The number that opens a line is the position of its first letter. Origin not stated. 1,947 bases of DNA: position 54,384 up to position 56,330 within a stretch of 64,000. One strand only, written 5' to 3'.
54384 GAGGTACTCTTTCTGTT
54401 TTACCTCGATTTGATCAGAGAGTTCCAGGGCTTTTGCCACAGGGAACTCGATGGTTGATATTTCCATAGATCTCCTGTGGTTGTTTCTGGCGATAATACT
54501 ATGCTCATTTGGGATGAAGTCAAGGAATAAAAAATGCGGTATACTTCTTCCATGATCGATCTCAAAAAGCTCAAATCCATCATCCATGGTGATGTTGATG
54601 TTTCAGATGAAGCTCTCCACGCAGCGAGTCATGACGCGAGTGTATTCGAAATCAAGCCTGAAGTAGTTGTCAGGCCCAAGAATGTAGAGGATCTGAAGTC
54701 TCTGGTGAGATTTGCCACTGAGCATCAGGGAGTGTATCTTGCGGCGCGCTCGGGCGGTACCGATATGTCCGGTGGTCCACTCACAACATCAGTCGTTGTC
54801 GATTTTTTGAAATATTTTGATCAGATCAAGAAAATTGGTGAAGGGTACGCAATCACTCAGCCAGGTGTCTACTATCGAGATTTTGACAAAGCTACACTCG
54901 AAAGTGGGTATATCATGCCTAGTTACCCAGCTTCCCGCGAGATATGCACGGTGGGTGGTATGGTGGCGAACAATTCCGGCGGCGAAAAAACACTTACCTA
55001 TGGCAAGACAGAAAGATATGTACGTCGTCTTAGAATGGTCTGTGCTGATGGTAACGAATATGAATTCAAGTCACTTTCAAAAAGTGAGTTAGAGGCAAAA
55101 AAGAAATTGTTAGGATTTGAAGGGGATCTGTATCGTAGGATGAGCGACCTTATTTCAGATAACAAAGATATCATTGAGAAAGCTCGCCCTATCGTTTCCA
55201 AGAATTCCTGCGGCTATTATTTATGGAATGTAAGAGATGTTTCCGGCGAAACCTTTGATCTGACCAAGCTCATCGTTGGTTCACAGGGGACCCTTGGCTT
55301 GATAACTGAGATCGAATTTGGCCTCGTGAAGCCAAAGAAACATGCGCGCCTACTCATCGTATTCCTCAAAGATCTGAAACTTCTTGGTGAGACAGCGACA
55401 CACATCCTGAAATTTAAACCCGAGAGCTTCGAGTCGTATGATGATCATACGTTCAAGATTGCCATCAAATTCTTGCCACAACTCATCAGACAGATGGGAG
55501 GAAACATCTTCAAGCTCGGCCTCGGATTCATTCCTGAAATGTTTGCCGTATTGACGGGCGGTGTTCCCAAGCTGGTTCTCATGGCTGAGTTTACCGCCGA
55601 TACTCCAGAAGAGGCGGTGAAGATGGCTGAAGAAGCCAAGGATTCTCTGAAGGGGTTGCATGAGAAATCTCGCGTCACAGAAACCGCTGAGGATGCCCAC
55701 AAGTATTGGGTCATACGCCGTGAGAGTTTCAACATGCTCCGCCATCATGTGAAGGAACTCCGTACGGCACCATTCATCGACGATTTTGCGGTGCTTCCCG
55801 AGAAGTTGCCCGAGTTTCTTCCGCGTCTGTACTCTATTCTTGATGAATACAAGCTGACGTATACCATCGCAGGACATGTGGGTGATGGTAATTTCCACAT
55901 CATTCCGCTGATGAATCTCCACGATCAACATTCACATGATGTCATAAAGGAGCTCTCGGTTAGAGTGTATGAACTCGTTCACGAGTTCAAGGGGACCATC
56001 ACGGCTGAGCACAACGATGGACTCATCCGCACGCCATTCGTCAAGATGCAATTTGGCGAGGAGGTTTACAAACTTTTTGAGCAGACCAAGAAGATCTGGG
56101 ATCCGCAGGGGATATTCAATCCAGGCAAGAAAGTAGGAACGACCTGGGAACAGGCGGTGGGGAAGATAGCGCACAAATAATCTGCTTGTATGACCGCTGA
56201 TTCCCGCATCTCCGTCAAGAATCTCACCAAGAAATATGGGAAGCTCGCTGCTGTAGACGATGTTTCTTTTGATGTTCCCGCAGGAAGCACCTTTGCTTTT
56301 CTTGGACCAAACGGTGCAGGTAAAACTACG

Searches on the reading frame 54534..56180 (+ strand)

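Call 12: search_protein_families(library=pfam, proteins=[window:54534-56180:+], max_evalue=0.01)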
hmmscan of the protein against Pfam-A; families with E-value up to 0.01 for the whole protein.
window:54534-56180:+ (548 aa): 2 families
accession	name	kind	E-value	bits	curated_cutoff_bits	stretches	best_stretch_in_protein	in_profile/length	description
PF02913.24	FAD-oxidase_C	-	1.7e-42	146.3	21.2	1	269-532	3-247/248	FAD linked oxidases, C-terminal domain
PF01565.28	FAD_binding_4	-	4.1e-29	101.5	26.4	1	42-175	1-135/139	FAD binding domain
